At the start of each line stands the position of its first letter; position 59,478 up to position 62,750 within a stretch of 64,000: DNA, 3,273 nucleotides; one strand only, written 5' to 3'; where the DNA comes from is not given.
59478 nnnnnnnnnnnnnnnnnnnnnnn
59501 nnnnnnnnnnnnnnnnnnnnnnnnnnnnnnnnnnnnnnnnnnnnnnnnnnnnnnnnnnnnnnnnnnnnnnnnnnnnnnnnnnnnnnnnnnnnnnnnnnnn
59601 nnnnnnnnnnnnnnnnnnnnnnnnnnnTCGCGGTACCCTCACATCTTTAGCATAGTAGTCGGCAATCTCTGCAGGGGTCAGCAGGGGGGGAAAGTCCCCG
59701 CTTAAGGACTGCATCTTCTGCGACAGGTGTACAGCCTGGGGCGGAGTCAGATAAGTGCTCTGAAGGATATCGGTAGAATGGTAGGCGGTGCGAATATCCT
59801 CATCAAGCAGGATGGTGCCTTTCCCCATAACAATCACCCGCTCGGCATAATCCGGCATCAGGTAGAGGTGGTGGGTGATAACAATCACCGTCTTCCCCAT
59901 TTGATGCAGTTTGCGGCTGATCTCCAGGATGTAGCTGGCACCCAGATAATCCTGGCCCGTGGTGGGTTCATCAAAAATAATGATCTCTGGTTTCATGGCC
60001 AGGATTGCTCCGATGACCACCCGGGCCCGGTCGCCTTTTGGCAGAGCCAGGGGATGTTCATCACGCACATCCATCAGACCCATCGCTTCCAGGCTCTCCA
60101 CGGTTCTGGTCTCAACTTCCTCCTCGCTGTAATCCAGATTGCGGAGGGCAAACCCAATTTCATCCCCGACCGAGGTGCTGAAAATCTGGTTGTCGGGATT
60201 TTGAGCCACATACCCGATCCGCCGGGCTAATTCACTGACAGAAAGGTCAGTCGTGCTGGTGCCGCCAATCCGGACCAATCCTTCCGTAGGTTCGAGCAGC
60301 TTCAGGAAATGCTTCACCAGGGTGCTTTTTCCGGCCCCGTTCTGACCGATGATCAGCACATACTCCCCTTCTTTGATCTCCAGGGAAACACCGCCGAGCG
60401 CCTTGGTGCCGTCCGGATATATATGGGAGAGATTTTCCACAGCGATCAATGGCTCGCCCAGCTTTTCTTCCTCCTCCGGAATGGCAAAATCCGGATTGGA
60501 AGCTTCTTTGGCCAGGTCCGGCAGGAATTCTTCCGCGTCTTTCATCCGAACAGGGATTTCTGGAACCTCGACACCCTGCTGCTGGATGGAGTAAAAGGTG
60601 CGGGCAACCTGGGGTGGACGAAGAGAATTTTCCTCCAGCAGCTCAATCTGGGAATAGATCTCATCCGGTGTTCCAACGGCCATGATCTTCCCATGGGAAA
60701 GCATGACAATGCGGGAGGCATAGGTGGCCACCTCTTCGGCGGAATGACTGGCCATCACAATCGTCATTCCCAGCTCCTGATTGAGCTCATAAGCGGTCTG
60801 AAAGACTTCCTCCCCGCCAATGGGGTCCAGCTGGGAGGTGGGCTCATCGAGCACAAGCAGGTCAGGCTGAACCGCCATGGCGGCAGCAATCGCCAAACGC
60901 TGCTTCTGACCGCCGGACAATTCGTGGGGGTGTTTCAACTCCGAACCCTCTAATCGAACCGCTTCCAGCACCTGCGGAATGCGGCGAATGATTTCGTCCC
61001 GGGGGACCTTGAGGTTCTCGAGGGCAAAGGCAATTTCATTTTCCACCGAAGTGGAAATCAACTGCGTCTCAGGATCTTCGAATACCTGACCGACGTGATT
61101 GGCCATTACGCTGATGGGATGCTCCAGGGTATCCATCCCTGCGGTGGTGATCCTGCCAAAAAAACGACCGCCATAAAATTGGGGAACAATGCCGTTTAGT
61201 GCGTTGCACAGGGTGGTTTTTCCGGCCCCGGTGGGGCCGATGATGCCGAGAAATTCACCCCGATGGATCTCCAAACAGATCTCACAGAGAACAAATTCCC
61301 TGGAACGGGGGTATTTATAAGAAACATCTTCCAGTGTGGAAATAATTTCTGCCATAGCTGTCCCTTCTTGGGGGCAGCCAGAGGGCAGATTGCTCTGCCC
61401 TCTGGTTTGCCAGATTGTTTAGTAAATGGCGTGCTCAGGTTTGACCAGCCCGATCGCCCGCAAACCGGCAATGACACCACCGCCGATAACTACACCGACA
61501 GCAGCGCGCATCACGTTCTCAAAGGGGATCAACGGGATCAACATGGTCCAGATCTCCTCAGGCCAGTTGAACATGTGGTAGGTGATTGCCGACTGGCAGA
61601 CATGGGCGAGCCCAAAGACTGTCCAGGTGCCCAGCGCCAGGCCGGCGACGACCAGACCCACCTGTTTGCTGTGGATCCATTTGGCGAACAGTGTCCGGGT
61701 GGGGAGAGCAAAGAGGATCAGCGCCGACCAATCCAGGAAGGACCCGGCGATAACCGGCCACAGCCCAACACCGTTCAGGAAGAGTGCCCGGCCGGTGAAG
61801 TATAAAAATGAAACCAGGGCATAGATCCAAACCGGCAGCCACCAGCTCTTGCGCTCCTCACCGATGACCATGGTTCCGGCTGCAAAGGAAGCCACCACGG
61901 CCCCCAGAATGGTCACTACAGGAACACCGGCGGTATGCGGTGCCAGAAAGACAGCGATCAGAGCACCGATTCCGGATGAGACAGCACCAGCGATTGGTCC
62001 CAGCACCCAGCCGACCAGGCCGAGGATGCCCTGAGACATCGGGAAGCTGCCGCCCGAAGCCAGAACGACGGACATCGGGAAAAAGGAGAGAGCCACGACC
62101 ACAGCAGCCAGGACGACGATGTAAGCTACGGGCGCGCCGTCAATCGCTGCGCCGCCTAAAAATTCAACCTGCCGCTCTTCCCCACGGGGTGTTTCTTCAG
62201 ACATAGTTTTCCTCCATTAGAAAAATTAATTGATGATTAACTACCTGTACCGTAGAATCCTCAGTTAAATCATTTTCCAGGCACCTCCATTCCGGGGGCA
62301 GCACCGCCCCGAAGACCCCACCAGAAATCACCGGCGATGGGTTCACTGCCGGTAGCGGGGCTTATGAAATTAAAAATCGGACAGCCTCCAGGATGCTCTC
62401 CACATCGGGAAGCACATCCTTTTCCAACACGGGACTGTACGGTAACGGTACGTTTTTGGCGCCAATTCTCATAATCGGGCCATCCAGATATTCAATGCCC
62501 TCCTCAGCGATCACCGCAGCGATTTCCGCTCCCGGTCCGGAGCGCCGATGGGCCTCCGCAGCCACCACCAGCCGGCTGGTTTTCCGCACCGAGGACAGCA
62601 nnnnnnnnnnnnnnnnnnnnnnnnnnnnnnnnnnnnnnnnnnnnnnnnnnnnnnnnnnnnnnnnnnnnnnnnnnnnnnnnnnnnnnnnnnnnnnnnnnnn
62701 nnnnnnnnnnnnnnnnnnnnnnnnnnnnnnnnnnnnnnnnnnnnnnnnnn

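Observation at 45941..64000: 17-gene operon-like array mixing YgeW/SsnA/XdhD-type purine-catabolism markers with an ECF importer, a MeTr-like pterin-binding protein, AOR and a 2-oxoacid dehydrogenase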

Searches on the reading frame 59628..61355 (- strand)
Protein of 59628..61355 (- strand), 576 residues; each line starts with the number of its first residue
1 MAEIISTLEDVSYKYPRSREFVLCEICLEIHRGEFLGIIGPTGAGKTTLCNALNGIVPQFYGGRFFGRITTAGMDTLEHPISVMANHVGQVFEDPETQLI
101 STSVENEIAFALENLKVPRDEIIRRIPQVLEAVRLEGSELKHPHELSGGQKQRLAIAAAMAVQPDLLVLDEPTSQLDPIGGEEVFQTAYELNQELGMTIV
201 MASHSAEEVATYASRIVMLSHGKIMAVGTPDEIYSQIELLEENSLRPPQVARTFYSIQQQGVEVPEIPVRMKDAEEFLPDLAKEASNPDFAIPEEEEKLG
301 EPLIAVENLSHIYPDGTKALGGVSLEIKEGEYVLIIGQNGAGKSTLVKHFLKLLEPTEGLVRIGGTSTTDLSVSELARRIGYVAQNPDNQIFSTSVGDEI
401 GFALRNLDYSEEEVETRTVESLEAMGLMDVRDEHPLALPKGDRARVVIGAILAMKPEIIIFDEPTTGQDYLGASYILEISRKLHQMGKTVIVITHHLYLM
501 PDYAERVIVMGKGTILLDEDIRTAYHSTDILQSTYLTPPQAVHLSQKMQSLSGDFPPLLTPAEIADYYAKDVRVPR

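Call 5: search_protein_families(library=pfam, proteins=[window:59628-61355:-], max_evalue=0.001)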
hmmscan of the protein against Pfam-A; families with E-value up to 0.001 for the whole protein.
window:59628-61355:- (576 aa): 25 families
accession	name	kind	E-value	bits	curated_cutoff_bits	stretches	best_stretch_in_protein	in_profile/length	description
PF00005.33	ABC_tran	-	2.7e-54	183.9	25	2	321-466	2-137/137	ABC transporter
PF13304.12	AAA_21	-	1.7e-13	51.8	27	1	143-209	235-303/304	AAA domain, putative AbiEii toxin, Type IV TA system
PF13555.12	AAA_29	-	1.2e-09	38.2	27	1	323-358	15-50/61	P-loop containing region of AAA domain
PF13191.12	AAA_16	-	1.7e-09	38.8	32.6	1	329-363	23-56/167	AAA ATPase domain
PF13401.12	AAA_22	-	1e-08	36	27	0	333-379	8-53/130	AAA domain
PF02463.25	SMC_N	-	1.9e-07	31.2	40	0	34-218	25-213/220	RecF/RecN/SMC N terminal domain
PF13476.12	AAA_23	-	4.9e-07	31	27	0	333-348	22-37/201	AAA domain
PF03193.22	RsgA_GTPase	-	2.4e-06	27.9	30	0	327-353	104-129/174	RsgA GTPase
PF20720.3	nSTAND3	-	1.5e-05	25.2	27.2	0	327-352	14-39/155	Novel STAND NTPase 3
PF13604.12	AAA_30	-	3.2e-05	24.2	27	0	331-387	19-73/191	AAA domain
PF00004.35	AAA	-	7.9e-05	23.6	21.2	0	38-94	3-52/131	ATPase family associated with various cellular activities (AAA)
PF02367.23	TsaE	-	8.1e-05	23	26.6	0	320-355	10-46/128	Threonylcarbamoyl adenosine biosynthesis protein TsaE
PF13238.12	AAA_18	-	0.00014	22.7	29.4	0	37-54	2-19/128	AAA domain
PF03029.23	ATP_bind_1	-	0.00016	22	27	0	38-58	1-21/240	Conserved hypothetical ATP binding protein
PF06414.18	Zeta_toxin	-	0.0002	21.3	22.3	0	332-366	18-52/199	Zeta toxin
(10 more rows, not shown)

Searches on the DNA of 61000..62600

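Call 9: search_rna_families(source=window, start=61000, end=62600, threshold=evalue, max_evalue=5)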
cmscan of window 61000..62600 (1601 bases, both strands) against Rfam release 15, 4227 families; matches with E-value up to 5: 2.
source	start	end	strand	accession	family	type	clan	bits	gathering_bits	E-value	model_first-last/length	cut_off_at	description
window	61689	61773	-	RF00952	mir-650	Gene; miRNA;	-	17.4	100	3.4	1-91/91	no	mir-650 microRNA precursor family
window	62243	62327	-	RF01293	ACA59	Gene; snRNA; snoRNA; HACA-box;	-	15.6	43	2.7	1-151/151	no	Small nucleolar RNA ACA59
